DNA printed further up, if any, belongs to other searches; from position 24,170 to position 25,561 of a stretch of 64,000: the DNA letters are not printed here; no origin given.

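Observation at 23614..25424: Low-GC three-gene islet (PIN toxin, small partner, 363-aa orphan) wedged between two core-type genes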

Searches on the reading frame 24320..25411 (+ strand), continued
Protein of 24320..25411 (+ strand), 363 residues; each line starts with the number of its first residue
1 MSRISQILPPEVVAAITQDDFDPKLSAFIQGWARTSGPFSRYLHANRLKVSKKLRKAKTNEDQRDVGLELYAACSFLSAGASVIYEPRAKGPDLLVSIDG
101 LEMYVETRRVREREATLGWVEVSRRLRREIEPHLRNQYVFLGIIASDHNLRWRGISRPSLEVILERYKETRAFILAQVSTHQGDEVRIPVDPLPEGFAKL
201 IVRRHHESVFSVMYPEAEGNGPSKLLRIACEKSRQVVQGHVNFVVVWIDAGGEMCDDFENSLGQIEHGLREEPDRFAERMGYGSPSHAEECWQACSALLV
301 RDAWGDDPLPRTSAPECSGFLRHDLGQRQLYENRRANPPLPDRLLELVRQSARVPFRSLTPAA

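Call 78: fold_search(model_id=the predicted structure, library=viral)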
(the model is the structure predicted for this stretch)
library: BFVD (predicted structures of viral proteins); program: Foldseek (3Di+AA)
matches with E <= 10: 411; with E <= 0.001: 0
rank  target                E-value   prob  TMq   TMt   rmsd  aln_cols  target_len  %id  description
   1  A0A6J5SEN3            2.1e-02  1.00  0.13  0.33   2.4        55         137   20  Uncharacterized protein [uncultured Caudovirales phage]
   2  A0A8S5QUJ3            2.4e-02  0.94  0.11  0.32  12.3        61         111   28  Nuclease [Siphoviridae sp. ctf4O12]
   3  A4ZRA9                3.5e-02  0.99  0.12  0.36   2.5        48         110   23  Gp28 [Synechococcus phage Syn5]
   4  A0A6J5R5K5            4.0e-02  0.98  0.11  0.43   7.0        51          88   25  VRR-NUC domain containing protein [uncultured Caudovirales phage]
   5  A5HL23                6.3e-02  0.98  0.13  0.34   2.4        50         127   24  PfWMP3_29 [Phormidium phage Pf-WMP3]
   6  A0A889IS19            8.0e-02  0.60  0.11  0.26  15.2        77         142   17  (no name in the UniProt tables at hand)
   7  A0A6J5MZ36            8.0e-02  0.07  0.08  0.08  22.1       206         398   15  PD-(D/E)XK nuclease superfamily [uncultured Caudovirales phage]
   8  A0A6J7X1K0            8.5e-02  0.20  0.12  0.22  18.8       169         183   12  Uncharacterized protein [uncultured Caudovirales phage]
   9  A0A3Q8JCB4            9.0e-02  0.06  0.11  0.10  21.5       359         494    9  Thymidine kinase-like protein [Vombatid gammaherpesvirus 1]
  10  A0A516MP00            9.5e-02  0.63  0.14  0.28   9.9        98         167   11  (no name in the UniProt tables at hand)
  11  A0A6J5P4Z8            1.0e-01  0.87  0.13  0.41  13.3        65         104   25  VRR-NUC domain containing protein [uncultured Caudovirales phage]
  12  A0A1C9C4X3            1.0e-01  0.82  0.14  0.10   9.6        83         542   13  Uncharacterized protein [Heterosigma akashiwo virus 01]
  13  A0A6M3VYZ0            1.1e-01  0.98  0.11  0.33   2.3        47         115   21  Putative Holliday junction resolvase [Saccharolobus solfataricus rod-shaped virus 1]
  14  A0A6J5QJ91            1.1e-01  0.92  0.11  0.28   3.6        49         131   18  VRR-NUC domain containing protein [uncultured Caudovirales phage]
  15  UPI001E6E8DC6         1.2e-01  0.99  0.13  0.38   1.5        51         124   20  (no name look-up for this kind of identifier)
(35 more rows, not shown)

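Call 85: search_protein_families(library=padloc, alignment_id=A2, max_evalue=0.01)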
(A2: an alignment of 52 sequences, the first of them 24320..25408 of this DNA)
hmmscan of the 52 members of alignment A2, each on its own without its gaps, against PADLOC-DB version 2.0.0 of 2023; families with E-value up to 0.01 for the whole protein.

A. member 1, window:24320-25408:+ (363 aa): 0 families

B. families by the number of members that match (of 52 scanned): 2 families
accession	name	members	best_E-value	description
PDLC00934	Cas2e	1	0.00024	"CRISPR-associated endoribonuclease Cas2, subtype I-E/ECOLI"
PDLC01261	Cas2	1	0.0045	"CAS-I,CAS-II,CAS-III,CAS-IV,CAS-V,CAS-VI; acquisition_2"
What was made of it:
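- On Named anti-phage defence systems (PADLOC-DB 2.0): None of 52 family members matches, apart from a stray Cas2 hit in one of them (call 85).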

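Call 86: search_protein_families(library=phrogs, proteins=[window:24320-25411:+, L004:4346-5332:+], max_evalue=0.01)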
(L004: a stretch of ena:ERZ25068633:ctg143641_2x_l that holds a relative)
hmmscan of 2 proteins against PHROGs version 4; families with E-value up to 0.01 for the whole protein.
window:24320-25411:+ (363 aa): 0 families

L004:4346-5332:+ (328 aa): 0 families

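Call 90: search_protein_families(library=pfam, proteins=[L006:5460-5786:-, L006:4702-5160:+, L006:7086-7292:-, L099:3788-4291:+, L095:321-632:+, L095:616-948:+], max_evalue=0.01)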
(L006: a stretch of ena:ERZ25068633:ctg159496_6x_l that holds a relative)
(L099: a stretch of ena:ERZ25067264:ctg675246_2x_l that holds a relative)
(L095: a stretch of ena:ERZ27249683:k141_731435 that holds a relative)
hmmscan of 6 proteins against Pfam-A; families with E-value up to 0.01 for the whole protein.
L006:5460-5786:- (108 aa): 0 families

L006:4702-5160:+ (152 aa): 0 families

L006:7086-7292:- (68 aa): 0 families

L099:3788-4291:+ (167 aa): 1 family
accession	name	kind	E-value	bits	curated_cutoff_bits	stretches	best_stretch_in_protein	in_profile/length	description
PF01850.27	PIN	-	0.002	19.1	23.6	1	34-119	28-109/120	PIN domain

L095:321-632:+ (103 aa): 1 family
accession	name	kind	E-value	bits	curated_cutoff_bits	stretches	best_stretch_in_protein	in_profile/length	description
PF04255.20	DUF433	-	2.4e-17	62.9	23.6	1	10-65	1-56/56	Protein of unknown function (DUF433)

L095:616-948:+ (110 aa): 4 families
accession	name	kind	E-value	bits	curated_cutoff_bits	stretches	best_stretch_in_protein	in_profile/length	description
PF18480.7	DUF5615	-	2.4e-17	63.2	23.8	1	6-106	2-103/110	Domain of unknown function (DUF5615)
PF18478.7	PIN_10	-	2.3e-07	31.2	26.2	1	6-64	2-64/84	PIN like domain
PF01927.22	Mut7-C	-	2e-05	25.2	23.3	1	6-80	2-66/146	Mut7-C RNAse domain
PF01850.27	PIN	-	0.0078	17.3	23.6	1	20-65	75-117/120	PIN domain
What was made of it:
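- Tried and rejected: My reading that an IS fragment truncates the PIN gene in L006 was not confirmed by Pfam (call 90).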
